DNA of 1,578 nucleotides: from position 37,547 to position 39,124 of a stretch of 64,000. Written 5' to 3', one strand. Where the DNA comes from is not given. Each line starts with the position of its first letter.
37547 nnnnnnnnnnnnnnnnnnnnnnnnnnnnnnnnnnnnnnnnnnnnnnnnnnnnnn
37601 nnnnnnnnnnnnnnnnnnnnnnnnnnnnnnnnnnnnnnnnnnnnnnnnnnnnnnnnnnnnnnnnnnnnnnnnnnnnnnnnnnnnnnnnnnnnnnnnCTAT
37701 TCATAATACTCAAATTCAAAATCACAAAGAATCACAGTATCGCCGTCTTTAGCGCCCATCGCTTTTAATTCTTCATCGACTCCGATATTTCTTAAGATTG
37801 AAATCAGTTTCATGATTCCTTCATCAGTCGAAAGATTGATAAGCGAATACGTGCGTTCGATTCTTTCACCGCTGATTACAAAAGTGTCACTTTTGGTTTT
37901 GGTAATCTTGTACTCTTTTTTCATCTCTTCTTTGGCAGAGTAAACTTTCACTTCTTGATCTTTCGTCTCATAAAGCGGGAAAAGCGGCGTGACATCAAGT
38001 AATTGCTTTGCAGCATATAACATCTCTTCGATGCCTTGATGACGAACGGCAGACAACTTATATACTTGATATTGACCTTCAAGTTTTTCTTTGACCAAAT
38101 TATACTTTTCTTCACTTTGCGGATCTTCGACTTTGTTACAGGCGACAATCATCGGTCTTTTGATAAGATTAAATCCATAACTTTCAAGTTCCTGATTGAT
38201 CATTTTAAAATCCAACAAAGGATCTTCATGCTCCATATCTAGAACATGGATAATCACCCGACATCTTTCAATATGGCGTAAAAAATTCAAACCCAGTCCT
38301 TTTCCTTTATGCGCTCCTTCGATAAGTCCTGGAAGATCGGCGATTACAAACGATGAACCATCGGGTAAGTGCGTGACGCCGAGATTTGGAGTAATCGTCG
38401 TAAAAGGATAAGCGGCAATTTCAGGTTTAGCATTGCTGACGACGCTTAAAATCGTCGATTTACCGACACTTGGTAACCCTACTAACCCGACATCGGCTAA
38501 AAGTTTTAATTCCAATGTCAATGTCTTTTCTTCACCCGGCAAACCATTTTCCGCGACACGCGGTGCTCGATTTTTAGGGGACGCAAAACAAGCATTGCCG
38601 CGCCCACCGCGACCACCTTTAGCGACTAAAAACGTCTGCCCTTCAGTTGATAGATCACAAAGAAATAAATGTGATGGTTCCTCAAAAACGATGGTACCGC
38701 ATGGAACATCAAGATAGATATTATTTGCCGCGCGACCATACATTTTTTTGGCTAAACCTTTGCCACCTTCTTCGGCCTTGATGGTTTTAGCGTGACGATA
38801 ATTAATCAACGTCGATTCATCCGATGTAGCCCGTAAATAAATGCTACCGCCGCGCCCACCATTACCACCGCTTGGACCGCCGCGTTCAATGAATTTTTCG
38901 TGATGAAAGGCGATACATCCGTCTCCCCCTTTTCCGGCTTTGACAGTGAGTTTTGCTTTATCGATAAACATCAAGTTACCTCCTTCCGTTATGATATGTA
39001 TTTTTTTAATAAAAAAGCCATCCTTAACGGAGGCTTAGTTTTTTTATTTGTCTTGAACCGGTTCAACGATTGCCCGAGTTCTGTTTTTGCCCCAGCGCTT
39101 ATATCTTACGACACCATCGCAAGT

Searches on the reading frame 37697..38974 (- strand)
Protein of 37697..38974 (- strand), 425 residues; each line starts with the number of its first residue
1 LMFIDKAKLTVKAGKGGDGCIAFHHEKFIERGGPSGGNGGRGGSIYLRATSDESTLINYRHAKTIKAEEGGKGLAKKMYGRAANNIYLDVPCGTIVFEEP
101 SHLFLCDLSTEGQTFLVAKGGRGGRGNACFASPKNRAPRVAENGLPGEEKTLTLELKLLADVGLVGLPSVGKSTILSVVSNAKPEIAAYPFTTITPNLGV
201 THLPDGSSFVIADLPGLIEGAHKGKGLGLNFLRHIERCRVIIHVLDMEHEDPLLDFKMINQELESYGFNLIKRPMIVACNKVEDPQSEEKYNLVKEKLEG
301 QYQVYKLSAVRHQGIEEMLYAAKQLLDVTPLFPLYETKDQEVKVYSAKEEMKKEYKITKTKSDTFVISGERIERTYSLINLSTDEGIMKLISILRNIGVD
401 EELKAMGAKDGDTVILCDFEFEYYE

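Call 12: find_encoding_contigs(protein=window:37697-38974:-, flank=10000, max_places=10)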
Protein window:37697-38974:- (425 aa): no gene with exactly this product is on record in the collection.

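Call 13: find_encoding_contigs(protein=window:37697-38971:-, flank=10000, max_places=10)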
Protein window:37697-38971:- (424 aa): 7 contigs read that carry it; 6 places shown.
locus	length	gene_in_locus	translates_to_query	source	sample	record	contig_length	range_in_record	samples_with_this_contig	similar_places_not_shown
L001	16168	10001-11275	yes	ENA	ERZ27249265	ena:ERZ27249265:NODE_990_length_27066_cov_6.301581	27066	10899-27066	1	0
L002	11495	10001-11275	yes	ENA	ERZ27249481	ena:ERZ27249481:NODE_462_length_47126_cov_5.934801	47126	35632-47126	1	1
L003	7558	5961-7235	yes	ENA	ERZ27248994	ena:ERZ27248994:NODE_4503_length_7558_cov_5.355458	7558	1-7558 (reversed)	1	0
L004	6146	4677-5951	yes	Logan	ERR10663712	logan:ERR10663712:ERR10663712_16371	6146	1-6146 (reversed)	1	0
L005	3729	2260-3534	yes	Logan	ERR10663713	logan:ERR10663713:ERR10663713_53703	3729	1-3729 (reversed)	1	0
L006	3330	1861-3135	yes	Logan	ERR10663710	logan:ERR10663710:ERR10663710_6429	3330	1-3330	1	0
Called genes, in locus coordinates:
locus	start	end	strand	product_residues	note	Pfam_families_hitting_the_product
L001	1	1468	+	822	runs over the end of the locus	PF16738:CBM26, PF00128:Alpha-amylase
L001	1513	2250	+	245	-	PF02540:NAD_synthase, PF06508:QueC (weak)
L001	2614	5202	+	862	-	PF00133:tRNA-synt_1, PF01406:tRNA-synt_1e (faint), PF09334:tRNA-synt_1g, PF13603:tRNA-synt_1_2, PF00133:tRNA-synt_1, PF09334:tRNA-synt_1g, PF08264:Anticodon_1, PF10458:Val_tRNA-synt_C (weak)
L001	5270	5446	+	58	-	-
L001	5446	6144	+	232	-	PF20582:UPF0758_N, PF04002:RadC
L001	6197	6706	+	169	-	-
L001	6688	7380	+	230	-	PF01656:CbiA, PF02374:ArsA_ATPase (weak), PF06564:CBP_BcsQ (weak), PF09140:MipZ (faint), PF10609:ParA, PF13614:AAA_31, PF16575:CLP1_P (faint)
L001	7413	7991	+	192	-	PF01551:Peptidase_M23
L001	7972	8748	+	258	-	PF02163:Peptidase_M50 (weak)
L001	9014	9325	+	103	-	PF00829:Ribosomal_L21p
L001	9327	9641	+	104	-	PF04327:Peptidase_Prp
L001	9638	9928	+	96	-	PF01016:Ribosomal_L27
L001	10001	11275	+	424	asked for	PF01018:GTP1_OBG, PF02421:FeoB_N, PF01926:MMR_HSR1, PF09269:DUF1967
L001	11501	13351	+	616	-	PF13855:LRR_8 (faint), PF13306:LRR_5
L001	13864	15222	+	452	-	PF13306:LRR_5, PF13855:LRR_8 (faint), PF13306:LRR_5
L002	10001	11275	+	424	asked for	PF01018:GTP1_OBG, PF02421:FeoB_N, PF01926:MMR_HSR1, PF09269:DUF1967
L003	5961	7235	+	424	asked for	PF01018:GTP1_OBG, PF02421:FeoB_N, PF01926:MMR_HSR1, PF09269:DUF1967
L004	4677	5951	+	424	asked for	PF01018:GTP1_OBG, PF02421:FeoB_N, PF01926:MMR_HSR1, PF09269:DUF1967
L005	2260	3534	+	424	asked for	PF01018:GTP1_OBG, PF02421:FeoB_N, PF01926:MMR_HSR1, PF09269:DUF1967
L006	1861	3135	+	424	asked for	PF01018:GTP1_OBG, PF02421:FeoB_N, PF01926:MMR_HSR1, PF09269:DUF1967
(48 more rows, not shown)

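Call 19: find_related_loci(query=window:37697-38971:-, collection=genome_contigs, flank=10000)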
Query window:37697-38971:- (424 aa) in genome_contigs; peptide patterns used: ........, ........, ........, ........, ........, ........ (x = any residue, [..] = any of these).
242 stretches matched a pattern; 81 encode a relative of the query (tblastn E <= 1e-3); the best 80 are kept; 80 distinct loci.
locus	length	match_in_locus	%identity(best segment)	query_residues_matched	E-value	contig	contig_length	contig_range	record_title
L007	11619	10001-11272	99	1-424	0e+0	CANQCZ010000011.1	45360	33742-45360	MAG: uncultured Bacilli bacterium isolate Lapin-005__bin97 genome assembly, contig: Lapin-005__NODE_999_length_45360_cov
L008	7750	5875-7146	100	1-424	0e+0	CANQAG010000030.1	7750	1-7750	MAG: uncultured Bacilli bacterium isolate Lapin-002__bin95 genome assembly, contig: Lapin-002__NODE_12573_length_7750_co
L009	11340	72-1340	68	1-424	0e+0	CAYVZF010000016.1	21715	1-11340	MAG TPA_asm: uncultured Erysipelotrichaceae bacterium isolate SRP225648_co1_215 genome assembly, contig: NODE_5662_lengt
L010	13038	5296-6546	71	1-417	0e+0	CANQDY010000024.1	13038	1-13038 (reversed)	MAG: uncultured Bacilli bacterium isolate Lapin-005__bin92 genome assembly, contig: Lapin-005__NODE_6547_length_13038_co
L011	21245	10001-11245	71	1-416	0e+0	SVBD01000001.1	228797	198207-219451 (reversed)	MAG: Erysipelotrichaceae bacterium isolate SIG219 NODE_24_length_228797_cov_39.013982, whole genome shotgun sequence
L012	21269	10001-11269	71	1-424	6e-180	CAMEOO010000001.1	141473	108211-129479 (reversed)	MAG: uncultured Bacillales bacterium isolate SRR11489748_bin.60_metaWRAP_v1.3_MAG genome assembly, contig: ERZ11466799.3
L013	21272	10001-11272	65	1-423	2e-177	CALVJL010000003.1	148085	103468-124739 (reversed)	MAG: uncultured Bacilli bacterium isolate BRZ_KC__bin21 genome assembly, contig: BRZ_KC__NODE_95_length_148085_cov_23.76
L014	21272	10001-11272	65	1-423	1e-176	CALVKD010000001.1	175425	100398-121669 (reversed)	MAG: uncultured Bacilli bacterium isolate E04__bin42 genome assembly, contig: E04__k127_2353923, whole genome shotgun se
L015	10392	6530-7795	64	1-424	5e-174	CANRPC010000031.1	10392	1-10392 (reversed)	MAG: uncultured Bacilli bacterium isolate Lapin-019__bin23 genome assembly, contig: Lapin-019__NODE_3764_length_10392_co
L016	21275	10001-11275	63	1-424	2e-161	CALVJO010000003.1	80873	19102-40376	MAG: uncultured Bacilli bacterium isolate BRZ_SF__bin36 genome assembly, contig: BRZ_SF__NODE_307_length_80873_cov_10.39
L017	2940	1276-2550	58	1-424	8e-150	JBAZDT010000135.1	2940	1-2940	MAG: Bacilli bacterium isolate SO_2017_LW3_106 NODE_143742_length_2940_cov_1.430857_LW162_2017, whole genome shotgun seq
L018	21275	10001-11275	57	1-424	7e-136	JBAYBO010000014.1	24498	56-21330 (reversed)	MAG: Bacilli bacterium isolate SO_2016_CLC_T2_123 scaffold01370_PH3_Jul20_2016, whole genome shotgun sequence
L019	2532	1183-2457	55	1-423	1e-142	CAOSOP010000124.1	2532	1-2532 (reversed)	MAG TPA_asm: uncultured Bacilli bacterium isolate MGBC100287 genome assembly, contig: MGBC100287.124, whole genome shotg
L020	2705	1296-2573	56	1-424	1e-137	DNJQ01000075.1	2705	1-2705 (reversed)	MAG TPA_asm: Bacillota bacterium isolate UBA9413 contig_12010, whole genome shotgun sequence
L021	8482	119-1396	48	1-423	1e-114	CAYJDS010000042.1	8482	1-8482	MAG TPA_asm: uncultured Staphylococcaceae bacterium isolate ERP122455_co1_30 genome assembly, contig: NODE_2692_length_8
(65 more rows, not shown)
